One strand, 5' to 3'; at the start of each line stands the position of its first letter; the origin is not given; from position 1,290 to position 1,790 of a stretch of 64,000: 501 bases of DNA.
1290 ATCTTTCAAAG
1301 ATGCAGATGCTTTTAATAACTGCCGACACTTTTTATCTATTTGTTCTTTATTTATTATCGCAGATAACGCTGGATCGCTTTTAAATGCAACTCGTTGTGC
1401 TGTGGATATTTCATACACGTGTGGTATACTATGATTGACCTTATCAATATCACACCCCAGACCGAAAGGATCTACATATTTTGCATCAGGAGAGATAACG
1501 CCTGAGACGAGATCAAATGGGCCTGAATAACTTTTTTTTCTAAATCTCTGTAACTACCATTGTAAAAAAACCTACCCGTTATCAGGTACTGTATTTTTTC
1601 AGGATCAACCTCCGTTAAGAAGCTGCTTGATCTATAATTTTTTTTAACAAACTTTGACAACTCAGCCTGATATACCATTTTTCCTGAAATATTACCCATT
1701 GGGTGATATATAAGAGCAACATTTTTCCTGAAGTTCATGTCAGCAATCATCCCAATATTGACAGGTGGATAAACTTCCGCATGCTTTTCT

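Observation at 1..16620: T6SS island inserted at the 3' side of the tRNA-fMet triplet; only part of the core set is in the window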

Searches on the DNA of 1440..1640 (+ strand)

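Call 66: search_dna_similar(query=window:1440-1640:+, collection=ecoli_genomes, mode=near, max_rows=8, rows=best)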
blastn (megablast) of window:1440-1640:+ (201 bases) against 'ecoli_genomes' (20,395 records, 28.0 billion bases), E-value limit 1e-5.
Records with a match: 445; places in all: 448; records where one place covers at least 80% of the query: 445.
Genomes with a match: 444 of 5426; with a place that covers at least 80% of the query: 444. Places per genome that has any: lowest 1, median 1, highest 2. On chromosomes: 446 places; on plasmids: 2.
Best place of each record, by identity: >=99% 444; 95-99% 1.
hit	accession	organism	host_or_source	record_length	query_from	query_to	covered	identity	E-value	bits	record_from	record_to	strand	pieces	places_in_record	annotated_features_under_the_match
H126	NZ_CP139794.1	Escherichia coli strain Nord8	Homo sapiens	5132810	1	201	100%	100.0%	4e-100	372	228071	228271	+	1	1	hypothetical protein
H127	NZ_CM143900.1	Escherichia coli strain E08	Homo sapiens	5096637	1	201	100%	100.0%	4e-100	372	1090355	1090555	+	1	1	hypothetical protein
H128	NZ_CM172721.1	Escherichia coli strain FCI23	Homo sapiens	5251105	1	201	100%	100.0%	4e-100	372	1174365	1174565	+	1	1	hypothetical protein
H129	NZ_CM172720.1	Escherichia coli strain FCI29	Homo sapiens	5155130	1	201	100%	100.0%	4e-100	372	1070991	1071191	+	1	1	hypothetical protein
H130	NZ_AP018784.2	Escherichia coli strain SK1144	-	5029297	1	201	100%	99.5%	2e-98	366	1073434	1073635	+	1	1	hypothetical protein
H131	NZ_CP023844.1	Escherichia coli strain 4/1-1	Homo sapiens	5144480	1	201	100%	99.5%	2e-98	366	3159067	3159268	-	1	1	hypothetical protein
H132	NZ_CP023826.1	Escherichia coli strain 4/4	Homo sapiens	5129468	1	201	100%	99.5%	2e-98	366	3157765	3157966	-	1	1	hypothetical protein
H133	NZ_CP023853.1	Escherichia coli strain 2/0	Homo sapiens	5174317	1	201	100%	99.5%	2e-98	366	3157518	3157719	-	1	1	hypothetical protein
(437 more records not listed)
